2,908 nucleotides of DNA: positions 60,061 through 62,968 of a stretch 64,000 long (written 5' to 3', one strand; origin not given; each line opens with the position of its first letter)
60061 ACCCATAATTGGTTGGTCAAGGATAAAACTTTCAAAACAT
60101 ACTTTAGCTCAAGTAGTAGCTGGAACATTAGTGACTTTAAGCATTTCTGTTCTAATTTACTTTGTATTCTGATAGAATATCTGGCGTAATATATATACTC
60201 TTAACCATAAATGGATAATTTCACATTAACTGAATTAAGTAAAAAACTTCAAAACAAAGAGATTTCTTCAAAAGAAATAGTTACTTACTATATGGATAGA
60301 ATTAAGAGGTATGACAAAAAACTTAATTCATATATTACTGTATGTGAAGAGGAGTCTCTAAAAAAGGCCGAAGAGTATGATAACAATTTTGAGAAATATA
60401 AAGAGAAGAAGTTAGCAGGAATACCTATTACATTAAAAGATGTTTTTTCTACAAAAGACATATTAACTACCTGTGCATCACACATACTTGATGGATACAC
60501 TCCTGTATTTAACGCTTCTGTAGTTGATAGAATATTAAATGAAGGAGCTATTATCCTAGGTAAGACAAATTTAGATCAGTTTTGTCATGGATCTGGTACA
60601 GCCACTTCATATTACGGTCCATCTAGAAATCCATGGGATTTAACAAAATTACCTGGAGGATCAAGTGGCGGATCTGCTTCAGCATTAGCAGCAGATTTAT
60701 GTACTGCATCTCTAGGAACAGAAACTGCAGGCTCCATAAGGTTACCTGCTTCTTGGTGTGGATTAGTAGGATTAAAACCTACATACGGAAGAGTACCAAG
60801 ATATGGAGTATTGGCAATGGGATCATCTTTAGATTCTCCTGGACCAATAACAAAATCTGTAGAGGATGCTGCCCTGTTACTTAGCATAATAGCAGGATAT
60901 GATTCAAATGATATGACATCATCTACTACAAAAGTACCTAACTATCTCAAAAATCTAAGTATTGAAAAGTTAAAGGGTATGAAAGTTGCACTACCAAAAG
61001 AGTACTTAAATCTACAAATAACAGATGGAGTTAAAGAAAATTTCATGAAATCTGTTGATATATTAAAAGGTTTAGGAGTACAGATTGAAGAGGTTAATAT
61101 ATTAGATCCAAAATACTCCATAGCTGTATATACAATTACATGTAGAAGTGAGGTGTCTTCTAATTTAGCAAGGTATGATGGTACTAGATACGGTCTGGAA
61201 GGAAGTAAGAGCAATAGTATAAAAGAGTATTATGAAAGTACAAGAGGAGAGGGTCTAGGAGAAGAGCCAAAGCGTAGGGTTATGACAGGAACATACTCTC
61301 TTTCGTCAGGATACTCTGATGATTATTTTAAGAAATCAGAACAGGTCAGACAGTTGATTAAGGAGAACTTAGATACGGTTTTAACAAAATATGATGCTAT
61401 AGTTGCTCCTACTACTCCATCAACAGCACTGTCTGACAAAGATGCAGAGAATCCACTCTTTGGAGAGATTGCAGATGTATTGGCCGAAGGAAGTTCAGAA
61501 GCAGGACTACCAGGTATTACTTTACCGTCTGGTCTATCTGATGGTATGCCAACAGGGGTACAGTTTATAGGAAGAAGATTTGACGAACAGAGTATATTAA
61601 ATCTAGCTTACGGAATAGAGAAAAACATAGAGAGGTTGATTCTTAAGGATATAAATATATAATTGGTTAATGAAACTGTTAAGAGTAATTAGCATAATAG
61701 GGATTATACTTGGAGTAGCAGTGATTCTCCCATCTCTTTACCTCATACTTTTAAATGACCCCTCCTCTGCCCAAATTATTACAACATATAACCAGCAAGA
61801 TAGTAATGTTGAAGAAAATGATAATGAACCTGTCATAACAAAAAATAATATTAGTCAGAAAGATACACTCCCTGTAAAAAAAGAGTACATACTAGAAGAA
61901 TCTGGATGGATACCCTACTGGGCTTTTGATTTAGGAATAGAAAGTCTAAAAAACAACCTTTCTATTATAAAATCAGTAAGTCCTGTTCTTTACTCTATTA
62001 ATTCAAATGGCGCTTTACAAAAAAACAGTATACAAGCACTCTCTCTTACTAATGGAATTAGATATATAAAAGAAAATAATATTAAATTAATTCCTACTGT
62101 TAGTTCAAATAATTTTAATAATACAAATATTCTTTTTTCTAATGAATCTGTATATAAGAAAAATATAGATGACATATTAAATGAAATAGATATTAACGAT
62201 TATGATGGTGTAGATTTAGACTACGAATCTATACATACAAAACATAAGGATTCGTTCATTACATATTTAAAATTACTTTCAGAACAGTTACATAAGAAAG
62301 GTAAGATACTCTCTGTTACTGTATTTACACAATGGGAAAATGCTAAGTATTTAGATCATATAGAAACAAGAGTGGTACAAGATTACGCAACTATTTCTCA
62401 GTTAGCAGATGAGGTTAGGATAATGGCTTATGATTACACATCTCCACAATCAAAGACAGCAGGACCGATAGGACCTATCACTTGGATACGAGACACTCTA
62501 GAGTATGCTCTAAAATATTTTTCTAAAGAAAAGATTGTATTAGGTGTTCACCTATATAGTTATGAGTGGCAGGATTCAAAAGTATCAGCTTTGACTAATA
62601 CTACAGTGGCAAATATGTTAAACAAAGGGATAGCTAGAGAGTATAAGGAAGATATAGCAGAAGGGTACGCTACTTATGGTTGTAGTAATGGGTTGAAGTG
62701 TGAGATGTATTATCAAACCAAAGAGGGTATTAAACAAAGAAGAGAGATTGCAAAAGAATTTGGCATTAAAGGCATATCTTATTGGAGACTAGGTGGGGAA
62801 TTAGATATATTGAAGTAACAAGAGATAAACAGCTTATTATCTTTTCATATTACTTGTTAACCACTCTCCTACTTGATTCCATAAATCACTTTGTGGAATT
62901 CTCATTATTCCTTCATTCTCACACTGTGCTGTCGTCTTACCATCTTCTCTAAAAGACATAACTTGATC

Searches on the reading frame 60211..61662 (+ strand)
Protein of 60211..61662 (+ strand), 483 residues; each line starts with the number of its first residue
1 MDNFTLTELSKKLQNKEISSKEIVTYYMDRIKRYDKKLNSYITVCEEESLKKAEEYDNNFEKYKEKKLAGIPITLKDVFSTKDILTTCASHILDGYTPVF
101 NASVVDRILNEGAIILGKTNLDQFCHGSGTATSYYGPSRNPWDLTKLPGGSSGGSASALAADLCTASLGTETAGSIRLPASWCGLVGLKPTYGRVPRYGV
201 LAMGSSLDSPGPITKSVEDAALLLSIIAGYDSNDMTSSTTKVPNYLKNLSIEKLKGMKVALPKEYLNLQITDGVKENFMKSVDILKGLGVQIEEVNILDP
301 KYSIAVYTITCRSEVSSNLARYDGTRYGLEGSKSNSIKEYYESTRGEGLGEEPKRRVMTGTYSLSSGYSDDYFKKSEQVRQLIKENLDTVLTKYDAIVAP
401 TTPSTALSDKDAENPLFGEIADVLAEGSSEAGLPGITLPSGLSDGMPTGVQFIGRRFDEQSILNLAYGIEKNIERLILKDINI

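Call 71: search_protein_families(library=pfam, proteins=[window:60211-61662:+], max_evalue=0.00001)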
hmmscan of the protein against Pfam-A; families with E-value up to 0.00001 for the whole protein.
window:60211-61662:+ (483 aa): 1 family
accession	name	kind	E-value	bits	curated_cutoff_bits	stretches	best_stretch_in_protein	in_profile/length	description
PF01425.27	Amidase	-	4.7e-134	448.2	27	1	22-463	1-445/445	Amidase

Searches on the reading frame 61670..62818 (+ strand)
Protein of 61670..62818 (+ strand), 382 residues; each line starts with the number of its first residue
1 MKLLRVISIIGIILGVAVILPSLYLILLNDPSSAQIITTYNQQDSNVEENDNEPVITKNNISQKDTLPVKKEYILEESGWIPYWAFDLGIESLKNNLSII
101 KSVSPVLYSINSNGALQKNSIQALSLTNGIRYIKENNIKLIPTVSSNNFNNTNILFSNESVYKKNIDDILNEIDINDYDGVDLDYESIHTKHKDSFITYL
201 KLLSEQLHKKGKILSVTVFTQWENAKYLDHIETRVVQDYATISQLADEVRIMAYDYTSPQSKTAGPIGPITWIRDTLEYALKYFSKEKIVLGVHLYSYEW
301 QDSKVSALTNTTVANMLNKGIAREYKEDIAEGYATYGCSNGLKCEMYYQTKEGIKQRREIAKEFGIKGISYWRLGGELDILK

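Call 71: search_protein_families(library=pfam, proteins=[window:61670-62818:+], max_evalue=0.00001)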
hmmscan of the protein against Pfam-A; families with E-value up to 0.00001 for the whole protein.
window:61670-62818:+ (382 aa): 1 family
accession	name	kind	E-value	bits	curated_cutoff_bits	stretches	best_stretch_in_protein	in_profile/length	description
PF00704.34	Glyco_hydro_18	-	1.1e-21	78.2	29.6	1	110-375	33-315/317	Glycosyl hydrolases family 18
